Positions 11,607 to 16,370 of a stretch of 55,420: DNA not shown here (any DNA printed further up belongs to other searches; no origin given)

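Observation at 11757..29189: The PKS/PUFA-like synthase has a non-canonical two-protein architecture (ER-ER-KS-AT-ACP-KR plus KS0-AT*-DH-PPTase)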

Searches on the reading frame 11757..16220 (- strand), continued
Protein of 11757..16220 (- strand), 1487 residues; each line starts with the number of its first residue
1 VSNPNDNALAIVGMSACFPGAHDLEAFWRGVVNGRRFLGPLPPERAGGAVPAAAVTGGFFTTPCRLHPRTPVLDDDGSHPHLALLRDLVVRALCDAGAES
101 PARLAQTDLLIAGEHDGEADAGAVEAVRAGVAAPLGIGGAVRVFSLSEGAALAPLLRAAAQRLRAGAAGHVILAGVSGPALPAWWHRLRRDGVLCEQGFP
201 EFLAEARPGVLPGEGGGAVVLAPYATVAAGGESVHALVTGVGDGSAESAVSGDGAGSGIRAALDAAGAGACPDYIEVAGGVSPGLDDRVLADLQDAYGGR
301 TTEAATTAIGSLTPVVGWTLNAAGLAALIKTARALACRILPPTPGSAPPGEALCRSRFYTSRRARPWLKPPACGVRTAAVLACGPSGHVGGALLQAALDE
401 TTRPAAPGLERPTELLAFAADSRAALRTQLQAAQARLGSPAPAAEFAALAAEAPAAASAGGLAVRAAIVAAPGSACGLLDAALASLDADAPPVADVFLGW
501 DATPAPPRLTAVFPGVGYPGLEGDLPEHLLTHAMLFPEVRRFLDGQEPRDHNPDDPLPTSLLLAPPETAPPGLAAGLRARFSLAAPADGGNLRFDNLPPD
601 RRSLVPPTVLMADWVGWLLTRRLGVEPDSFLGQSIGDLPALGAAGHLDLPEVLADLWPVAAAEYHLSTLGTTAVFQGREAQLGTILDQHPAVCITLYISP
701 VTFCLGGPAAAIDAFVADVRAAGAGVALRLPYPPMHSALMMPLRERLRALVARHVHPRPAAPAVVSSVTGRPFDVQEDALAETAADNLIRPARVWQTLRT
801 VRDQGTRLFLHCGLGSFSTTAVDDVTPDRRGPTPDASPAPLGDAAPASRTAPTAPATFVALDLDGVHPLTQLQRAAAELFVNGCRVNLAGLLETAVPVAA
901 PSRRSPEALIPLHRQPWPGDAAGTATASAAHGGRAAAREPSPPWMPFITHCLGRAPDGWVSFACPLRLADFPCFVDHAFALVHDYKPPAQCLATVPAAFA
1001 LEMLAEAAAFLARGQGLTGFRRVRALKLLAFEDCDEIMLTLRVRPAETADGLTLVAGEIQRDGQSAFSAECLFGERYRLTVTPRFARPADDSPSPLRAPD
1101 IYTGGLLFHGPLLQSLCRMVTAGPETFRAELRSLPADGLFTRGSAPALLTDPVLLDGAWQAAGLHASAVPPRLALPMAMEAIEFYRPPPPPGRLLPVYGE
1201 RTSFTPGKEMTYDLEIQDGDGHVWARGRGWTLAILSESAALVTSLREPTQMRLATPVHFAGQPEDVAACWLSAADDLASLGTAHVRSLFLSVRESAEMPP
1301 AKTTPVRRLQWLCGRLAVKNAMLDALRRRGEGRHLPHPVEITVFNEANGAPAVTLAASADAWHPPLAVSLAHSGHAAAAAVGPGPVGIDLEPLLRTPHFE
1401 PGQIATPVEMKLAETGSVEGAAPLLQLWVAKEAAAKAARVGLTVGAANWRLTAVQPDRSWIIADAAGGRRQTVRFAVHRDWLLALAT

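Call 71: find_encoding_contigs(protein=P0001, flank=10000, max_places=4)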
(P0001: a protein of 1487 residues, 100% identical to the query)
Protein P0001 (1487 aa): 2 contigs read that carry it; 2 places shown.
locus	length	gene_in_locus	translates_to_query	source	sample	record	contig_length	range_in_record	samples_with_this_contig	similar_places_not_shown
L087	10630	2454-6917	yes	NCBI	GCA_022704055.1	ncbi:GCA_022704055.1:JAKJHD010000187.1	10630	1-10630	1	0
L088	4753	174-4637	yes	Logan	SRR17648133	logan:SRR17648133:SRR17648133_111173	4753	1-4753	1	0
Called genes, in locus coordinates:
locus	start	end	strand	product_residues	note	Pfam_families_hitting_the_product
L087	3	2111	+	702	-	?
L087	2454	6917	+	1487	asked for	PF00109:ketoacyl-synt (faint), PF02801:Ketoacyl-synt_C (weak), PF00698:Acyl_transf_1, PF14765:PS-DH, PF01648:ACPS (weak)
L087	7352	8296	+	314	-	PF13482:RNase_H_2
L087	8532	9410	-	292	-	-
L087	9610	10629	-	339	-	?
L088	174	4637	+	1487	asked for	PF00109:ketoacyl-synt (faint), PF02801:Ketoacyl-synt_C (weak), PF00698:Acyl_transf_1, PF14765:PS-DH, PF01648:ACPS (weak)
